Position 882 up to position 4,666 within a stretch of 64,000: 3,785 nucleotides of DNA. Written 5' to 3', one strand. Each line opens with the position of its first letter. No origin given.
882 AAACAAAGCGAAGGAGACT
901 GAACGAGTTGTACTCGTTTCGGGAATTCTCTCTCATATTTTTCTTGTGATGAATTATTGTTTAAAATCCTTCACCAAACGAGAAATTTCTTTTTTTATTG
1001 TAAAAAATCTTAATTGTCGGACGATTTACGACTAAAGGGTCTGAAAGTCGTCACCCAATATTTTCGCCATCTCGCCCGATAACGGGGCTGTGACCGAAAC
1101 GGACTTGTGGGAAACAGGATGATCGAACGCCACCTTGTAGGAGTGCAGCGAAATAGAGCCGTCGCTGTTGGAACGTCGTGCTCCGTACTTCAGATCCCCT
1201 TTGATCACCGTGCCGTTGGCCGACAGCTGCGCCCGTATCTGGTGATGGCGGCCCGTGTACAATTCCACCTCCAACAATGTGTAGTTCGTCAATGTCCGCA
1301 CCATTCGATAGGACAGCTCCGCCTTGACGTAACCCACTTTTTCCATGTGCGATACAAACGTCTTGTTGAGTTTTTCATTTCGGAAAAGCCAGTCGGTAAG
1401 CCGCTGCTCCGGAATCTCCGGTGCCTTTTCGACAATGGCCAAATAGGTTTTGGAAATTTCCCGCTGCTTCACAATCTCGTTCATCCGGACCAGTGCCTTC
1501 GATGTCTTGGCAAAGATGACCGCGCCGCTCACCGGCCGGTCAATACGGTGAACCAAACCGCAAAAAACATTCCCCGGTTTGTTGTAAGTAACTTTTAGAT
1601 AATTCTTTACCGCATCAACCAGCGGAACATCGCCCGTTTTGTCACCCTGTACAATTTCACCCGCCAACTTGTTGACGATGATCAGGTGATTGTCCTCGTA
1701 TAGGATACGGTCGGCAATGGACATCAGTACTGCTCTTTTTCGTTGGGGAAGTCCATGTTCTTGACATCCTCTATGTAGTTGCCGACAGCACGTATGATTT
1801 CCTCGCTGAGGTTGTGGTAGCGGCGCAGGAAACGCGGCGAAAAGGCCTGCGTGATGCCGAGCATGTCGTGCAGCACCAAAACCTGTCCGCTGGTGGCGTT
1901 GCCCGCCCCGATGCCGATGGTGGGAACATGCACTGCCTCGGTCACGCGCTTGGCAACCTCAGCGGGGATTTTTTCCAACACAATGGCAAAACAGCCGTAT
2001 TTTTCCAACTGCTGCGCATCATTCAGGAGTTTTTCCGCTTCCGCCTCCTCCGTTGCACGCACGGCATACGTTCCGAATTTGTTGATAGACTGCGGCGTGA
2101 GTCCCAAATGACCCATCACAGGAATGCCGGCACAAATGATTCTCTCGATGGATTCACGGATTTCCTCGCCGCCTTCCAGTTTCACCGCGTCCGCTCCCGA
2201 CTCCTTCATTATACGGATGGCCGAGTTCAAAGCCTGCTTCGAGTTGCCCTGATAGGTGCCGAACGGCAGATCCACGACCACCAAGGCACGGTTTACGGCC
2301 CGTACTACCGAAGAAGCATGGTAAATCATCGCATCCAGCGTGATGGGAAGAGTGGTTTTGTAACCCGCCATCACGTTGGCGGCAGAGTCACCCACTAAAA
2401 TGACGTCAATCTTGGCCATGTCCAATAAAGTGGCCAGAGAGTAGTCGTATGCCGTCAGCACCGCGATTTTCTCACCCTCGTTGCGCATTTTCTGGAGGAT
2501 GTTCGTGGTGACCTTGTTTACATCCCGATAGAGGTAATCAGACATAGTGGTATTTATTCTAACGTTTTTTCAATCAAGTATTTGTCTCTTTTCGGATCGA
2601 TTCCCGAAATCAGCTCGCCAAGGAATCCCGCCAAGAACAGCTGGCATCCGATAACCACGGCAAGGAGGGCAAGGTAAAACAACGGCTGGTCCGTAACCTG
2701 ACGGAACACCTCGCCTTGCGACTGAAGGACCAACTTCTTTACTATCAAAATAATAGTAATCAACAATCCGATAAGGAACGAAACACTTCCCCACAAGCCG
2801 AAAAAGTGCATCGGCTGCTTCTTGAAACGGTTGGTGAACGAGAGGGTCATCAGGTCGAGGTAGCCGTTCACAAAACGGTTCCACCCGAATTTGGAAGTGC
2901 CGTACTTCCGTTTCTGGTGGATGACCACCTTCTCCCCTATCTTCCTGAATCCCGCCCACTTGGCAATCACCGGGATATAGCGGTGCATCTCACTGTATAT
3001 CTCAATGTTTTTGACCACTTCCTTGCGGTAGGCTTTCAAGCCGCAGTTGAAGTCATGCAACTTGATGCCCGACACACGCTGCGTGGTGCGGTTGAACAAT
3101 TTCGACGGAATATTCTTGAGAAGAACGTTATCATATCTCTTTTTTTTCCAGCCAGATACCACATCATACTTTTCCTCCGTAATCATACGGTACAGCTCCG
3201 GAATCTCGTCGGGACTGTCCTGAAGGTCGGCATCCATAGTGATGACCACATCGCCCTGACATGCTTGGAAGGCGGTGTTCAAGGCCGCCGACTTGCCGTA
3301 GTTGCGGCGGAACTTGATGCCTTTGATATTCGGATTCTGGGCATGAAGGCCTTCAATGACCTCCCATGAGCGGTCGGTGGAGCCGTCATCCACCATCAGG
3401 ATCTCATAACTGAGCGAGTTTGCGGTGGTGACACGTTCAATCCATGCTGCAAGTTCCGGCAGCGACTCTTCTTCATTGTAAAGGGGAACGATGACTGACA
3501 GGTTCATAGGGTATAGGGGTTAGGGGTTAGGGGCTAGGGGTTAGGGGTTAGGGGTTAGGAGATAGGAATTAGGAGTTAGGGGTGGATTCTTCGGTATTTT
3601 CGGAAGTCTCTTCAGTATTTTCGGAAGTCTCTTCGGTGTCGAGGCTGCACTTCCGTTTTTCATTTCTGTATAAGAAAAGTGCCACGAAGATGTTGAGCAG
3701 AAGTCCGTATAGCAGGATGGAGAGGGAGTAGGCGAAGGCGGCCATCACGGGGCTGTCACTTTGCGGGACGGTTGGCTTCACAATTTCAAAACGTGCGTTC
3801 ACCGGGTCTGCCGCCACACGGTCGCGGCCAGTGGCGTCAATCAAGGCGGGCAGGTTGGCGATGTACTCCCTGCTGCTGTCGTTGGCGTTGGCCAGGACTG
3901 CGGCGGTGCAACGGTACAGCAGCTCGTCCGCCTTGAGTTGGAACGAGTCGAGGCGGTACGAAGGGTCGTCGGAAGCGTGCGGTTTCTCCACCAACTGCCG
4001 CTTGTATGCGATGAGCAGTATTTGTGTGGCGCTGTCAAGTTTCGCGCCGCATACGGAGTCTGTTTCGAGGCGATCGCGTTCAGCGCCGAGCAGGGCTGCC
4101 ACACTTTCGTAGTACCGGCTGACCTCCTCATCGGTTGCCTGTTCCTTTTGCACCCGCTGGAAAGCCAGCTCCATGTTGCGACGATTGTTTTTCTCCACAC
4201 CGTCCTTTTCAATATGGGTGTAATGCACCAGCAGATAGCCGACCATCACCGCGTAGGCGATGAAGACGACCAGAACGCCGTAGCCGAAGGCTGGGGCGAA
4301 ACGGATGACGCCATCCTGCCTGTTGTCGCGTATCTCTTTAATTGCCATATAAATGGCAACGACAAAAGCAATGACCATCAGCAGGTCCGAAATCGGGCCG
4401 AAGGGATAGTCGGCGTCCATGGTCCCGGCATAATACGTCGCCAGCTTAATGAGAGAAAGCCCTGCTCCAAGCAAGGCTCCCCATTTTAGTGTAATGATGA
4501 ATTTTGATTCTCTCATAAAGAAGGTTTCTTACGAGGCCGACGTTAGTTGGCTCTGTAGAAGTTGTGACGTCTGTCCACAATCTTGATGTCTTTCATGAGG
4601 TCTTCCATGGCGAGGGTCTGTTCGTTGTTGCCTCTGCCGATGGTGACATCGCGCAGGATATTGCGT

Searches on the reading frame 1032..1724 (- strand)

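Call 80: search_protein_families(library=pfam, proteins=[window:1032-1724:-], max_evalue=0.0001)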
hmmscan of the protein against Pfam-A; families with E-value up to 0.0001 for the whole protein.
window:1032-1724:- (230 aa): 1 family
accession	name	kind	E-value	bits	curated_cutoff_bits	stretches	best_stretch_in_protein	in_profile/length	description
PF00849.27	PseudoU_synth_2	-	8.4e-30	104.4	26.8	1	13-169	1-152/152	RNA pseudouridylate synthase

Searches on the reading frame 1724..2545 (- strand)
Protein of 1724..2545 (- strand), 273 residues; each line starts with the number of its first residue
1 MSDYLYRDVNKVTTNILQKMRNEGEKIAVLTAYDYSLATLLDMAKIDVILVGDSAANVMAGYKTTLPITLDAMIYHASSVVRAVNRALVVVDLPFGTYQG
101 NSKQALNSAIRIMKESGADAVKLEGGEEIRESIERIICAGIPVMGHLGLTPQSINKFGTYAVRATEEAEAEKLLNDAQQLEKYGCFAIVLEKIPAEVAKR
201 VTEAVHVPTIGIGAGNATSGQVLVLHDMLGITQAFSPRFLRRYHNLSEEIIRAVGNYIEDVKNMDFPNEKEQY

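Call 80: search_protein_families(library=pfam, proteins=[window:1724-2545:-], max_evalue=0.0001)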
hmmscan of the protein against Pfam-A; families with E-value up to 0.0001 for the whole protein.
window:1724-2545:- (273 aa): 2 families
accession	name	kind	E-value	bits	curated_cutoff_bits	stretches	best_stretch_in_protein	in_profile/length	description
PF02548.21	Pantoate_transf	-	4.9e-113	377.3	28.7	1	11-269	1-259/259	Ketopantoate hydroxymethyltransferase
PF13714.12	PEP_mutase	-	8.7e-05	22.6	31.5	0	18-127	2-108/240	Phosphoenolpyruvate phosphomutase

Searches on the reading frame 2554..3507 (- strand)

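Call 80: search_protein_families(library=pfam, proteins=[window:2554-3507:-], max_evalue=0.0001)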
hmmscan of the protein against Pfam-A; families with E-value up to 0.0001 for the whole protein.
window:2554-3507:- (317 aa): 3 families
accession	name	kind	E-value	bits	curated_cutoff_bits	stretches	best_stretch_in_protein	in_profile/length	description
PF00535.33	Glycos_transf_2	-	1e-38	133.3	23.3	1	4-167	1-166/168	Glycosyl transferase family 2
PF10111.15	Glyco_tranf_2_2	-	2.2e-09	37.6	27.3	1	4-112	1-109/276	Glycosyltransferase like family 2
PF13641.12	Glyco_tranf_2_3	-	1.8e-07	31.9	27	1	3-147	3-149/230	Glycosyltransferase like family 2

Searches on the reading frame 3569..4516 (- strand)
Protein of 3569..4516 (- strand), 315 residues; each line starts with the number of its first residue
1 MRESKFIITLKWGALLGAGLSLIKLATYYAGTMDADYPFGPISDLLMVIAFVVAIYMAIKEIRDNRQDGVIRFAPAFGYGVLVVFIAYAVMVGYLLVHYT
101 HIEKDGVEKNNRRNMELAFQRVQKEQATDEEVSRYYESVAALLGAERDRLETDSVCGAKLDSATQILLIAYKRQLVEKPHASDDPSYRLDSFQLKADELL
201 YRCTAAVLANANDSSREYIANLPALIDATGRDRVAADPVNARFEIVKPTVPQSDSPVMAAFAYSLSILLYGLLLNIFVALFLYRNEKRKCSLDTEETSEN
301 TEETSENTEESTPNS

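Call 80: search_protein_families(library=pfam, proteins=[window:3569-4516:-], max_evalue=0.0001)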
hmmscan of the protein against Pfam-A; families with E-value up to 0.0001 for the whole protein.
window:3569-4516:- (315 aa): 1 family
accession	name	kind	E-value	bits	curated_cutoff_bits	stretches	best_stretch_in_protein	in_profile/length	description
PF13858.11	DUF4199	-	2.9e-16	60.8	32.3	1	11-137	1-133/165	Protein of unknown function (DUF4199)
